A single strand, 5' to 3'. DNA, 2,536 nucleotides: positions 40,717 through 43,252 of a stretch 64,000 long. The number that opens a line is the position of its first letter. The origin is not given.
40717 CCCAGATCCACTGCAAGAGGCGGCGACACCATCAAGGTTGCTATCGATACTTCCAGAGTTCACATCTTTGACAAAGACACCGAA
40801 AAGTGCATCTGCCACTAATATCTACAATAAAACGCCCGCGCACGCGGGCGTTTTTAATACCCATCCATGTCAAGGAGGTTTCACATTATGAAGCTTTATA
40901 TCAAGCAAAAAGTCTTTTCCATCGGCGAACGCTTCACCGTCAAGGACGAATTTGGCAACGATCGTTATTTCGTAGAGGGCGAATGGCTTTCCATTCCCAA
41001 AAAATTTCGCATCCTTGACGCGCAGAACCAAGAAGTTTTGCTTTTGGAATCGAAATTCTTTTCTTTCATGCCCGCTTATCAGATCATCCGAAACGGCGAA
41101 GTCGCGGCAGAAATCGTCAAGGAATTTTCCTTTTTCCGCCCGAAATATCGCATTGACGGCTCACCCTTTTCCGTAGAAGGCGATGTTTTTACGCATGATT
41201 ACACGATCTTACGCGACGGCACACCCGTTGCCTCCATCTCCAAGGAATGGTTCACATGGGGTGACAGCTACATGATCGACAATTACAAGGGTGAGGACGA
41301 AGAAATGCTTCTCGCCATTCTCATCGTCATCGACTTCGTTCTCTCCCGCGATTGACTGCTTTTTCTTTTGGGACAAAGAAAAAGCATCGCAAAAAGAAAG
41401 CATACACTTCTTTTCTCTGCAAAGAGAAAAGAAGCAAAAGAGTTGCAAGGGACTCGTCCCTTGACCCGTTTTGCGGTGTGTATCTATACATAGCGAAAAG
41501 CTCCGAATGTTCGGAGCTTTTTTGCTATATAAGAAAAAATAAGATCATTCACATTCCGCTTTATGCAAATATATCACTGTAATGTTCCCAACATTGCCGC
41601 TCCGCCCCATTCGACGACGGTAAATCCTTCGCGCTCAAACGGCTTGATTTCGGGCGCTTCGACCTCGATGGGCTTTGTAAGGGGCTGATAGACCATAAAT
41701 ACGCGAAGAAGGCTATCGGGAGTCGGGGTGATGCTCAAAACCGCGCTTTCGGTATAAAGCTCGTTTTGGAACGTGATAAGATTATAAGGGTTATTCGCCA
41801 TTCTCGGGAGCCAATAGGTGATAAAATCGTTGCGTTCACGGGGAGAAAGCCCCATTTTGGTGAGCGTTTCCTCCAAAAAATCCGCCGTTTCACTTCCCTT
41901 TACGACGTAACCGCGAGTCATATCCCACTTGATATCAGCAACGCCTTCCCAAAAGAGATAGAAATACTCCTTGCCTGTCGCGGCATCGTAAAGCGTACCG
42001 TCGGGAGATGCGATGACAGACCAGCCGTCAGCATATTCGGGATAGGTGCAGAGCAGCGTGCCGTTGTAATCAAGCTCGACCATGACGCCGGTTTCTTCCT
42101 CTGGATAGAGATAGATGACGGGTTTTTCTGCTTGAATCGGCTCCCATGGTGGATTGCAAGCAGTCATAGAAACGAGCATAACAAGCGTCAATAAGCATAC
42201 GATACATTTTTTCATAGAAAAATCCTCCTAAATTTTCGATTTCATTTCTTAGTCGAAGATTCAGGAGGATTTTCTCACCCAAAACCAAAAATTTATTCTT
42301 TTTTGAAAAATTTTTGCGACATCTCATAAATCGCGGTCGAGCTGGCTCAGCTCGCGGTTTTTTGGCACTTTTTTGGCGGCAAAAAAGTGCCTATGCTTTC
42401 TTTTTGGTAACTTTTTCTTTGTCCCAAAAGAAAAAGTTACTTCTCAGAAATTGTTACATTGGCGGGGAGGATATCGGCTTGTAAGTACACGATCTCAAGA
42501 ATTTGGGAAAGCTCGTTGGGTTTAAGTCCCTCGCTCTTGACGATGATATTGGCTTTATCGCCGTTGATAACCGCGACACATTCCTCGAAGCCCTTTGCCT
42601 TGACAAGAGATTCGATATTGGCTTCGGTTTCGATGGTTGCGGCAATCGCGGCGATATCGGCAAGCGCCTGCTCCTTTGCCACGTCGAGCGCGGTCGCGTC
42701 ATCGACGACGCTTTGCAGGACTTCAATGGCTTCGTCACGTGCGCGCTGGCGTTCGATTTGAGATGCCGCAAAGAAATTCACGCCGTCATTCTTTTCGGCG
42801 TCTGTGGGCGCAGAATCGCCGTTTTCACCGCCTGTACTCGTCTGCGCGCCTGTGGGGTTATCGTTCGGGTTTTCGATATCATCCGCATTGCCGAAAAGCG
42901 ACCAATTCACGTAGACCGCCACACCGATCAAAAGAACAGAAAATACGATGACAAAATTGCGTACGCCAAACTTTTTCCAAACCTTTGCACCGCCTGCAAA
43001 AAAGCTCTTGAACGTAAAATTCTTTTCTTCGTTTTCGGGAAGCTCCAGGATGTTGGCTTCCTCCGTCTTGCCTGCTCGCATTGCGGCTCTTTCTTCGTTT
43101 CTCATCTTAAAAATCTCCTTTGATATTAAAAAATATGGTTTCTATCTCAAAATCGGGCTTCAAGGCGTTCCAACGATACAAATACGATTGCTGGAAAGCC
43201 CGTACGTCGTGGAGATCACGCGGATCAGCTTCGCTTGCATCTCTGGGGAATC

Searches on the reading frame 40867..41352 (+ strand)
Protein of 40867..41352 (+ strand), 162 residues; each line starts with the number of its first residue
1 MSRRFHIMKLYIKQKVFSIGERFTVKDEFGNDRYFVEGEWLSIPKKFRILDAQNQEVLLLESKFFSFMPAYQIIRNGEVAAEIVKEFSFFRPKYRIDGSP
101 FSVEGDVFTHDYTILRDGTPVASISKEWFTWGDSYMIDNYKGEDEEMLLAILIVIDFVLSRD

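Call 38: search_protein_families(library=pfam, proteins=[window:40867-41352:+], max_evalue=0.001)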
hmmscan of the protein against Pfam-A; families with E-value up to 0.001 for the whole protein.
window:40867-41352:+ (162 aa): 1 family
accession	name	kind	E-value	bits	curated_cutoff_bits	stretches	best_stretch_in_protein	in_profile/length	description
PF04525.18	LOR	-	6.1e-11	42.7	24.5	1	9-154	15-187/187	LURP-one-related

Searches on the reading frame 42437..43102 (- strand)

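Call 38: search_protein_families(library=pfam, proteins=[window:42437-43102:-], max_evalue=0.001)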
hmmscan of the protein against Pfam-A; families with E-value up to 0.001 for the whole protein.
window:42437-43102:- (221 aa): 1 family
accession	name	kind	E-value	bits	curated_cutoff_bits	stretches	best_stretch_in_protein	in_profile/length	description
PF12685.13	SpoIIIAH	-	1.9e-34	119.7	30.6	1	49-218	3-191/191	SpoIIIAH-like protein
